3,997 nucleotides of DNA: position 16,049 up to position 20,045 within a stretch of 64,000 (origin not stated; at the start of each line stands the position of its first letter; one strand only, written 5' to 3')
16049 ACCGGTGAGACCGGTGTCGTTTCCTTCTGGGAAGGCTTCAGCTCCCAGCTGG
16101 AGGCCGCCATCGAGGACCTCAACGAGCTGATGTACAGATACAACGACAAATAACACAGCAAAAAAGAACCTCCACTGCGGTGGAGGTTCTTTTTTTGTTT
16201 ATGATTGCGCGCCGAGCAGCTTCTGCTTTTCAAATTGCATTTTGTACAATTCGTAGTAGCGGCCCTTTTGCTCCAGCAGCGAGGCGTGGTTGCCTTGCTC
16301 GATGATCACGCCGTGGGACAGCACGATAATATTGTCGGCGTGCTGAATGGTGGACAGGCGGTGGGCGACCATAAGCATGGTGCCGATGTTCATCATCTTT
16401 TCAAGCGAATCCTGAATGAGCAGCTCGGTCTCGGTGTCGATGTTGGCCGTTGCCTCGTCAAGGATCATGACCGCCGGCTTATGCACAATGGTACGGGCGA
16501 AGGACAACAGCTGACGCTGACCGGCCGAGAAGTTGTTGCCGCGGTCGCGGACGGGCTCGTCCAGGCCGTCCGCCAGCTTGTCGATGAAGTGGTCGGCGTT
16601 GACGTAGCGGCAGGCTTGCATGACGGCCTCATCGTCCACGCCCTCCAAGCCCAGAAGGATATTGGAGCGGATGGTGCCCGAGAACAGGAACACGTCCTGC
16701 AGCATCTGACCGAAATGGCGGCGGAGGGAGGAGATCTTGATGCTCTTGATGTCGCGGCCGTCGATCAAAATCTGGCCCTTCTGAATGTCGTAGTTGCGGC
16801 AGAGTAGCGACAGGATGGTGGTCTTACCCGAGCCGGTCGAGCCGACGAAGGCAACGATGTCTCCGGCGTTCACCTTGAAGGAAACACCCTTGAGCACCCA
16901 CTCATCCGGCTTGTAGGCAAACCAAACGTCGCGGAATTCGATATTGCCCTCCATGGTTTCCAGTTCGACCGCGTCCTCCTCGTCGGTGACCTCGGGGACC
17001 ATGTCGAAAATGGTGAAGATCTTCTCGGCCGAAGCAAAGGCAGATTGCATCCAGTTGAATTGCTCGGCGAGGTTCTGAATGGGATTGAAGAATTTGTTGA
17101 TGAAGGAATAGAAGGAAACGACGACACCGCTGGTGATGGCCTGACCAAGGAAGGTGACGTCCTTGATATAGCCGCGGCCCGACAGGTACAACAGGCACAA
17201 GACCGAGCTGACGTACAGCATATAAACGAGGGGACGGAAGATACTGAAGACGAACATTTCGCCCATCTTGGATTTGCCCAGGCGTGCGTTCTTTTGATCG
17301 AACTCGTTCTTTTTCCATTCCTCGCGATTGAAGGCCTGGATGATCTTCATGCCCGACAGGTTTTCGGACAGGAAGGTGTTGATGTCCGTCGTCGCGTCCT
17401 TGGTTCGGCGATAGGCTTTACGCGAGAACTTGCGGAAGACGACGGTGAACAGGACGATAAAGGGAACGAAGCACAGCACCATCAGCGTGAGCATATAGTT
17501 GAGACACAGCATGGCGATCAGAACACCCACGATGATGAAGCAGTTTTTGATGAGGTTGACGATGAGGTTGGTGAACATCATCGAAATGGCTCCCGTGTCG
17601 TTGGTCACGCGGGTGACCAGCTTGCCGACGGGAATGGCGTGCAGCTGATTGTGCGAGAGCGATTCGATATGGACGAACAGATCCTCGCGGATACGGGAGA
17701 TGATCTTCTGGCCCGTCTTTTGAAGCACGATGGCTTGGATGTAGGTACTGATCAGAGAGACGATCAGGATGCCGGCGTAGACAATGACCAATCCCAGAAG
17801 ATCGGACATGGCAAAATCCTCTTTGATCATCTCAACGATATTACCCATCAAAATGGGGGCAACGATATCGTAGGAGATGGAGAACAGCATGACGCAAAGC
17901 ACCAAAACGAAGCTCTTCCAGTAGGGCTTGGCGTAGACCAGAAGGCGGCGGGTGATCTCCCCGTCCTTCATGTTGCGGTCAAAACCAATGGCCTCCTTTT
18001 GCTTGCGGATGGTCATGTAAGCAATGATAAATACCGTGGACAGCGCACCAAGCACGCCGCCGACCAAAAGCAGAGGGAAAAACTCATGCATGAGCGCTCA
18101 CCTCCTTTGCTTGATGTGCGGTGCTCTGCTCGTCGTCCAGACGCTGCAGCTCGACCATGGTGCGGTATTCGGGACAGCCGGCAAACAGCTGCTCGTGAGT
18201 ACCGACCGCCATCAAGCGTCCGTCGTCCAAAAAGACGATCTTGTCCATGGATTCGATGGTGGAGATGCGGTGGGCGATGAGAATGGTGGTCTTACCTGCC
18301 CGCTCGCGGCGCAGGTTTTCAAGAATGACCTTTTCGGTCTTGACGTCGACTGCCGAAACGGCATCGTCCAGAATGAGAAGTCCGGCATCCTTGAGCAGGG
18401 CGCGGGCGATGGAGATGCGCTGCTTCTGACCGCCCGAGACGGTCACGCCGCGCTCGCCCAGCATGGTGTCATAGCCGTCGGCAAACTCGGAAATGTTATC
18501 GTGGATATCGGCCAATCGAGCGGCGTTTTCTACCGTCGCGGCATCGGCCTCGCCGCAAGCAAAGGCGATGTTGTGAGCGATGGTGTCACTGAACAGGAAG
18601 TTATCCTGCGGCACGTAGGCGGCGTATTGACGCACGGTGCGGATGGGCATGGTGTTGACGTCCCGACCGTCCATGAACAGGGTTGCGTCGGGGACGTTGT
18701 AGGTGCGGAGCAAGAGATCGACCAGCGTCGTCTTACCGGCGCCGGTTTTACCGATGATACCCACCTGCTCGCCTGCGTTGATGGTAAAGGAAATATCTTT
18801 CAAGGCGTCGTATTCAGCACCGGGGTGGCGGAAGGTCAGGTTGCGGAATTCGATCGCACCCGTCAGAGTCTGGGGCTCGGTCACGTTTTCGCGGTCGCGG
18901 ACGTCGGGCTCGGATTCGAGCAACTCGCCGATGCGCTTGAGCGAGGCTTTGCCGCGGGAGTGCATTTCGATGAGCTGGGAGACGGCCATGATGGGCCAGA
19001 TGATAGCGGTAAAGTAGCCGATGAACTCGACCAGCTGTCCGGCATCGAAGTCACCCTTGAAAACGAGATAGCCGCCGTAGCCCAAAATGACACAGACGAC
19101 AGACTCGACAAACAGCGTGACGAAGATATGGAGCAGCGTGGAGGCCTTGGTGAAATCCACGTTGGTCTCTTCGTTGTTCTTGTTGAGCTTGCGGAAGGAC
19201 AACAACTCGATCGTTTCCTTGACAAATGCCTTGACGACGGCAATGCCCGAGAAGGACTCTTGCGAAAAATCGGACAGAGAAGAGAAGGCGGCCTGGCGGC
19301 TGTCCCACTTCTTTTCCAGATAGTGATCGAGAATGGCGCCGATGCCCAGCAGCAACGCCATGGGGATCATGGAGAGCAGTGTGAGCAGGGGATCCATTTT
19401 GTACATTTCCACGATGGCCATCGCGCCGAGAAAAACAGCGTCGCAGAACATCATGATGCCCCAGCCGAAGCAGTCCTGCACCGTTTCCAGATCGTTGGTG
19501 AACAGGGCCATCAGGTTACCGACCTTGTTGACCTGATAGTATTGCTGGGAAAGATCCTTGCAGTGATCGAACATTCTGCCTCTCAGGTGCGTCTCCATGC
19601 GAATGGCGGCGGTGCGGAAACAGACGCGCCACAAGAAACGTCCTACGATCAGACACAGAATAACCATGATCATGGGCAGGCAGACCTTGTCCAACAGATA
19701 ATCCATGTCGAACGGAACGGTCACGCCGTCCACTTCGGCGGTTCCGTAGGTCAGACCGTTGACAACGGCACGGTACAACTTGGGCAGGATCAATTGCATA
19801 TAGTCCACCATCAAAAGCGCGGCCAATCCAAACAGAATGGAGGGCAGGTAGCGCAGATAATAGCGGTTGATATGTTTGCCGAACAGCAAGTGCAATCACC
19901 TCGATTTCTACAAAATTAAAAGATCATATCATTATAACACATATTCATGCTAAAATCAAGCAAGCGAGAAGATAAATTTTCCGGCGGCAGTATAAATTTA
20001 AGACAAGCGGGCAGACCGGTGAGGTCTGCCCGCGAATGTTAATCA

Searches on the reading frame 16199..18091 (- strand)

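Call 37: search_protein_families(library=pfam, proteins=[window:16199-18091:-], max_evalue=0.00001)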
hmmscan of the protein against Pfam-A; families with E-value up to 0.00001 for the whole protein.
window:16199-18091:- (630 aa): 2 families
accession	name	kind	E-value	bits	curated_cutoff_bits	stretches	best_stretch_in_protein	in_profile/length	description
PF00664.28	ABC_membrane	-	3.6e-39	135.5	28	1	63-337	3-273/274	ABC transporter transmembrane region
PF00005.33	ABC_tran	-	1.2e-30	107.4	25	1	400-549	1-137/137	ABC transporter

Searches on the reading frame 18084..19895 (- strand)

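Call 38: search_protein_families(library=pfam, proteins=[window:18084-19895:-], max_evalue=0.00001)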
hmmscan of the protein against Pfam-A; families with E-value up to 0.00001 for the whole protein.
window:18084-19895:- (603 aa): 2 families
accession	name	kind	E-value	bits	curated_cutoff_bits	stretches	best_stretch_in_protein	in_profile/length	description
PF00664.28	ABC_membrane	-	2.6e-33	116.3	28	1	22-301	3-273/274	ABC transporter transmembrane region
PF00005.33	ABC_tran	-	6.9e-28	98.4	25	1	365-513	1-136/137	ABC transporter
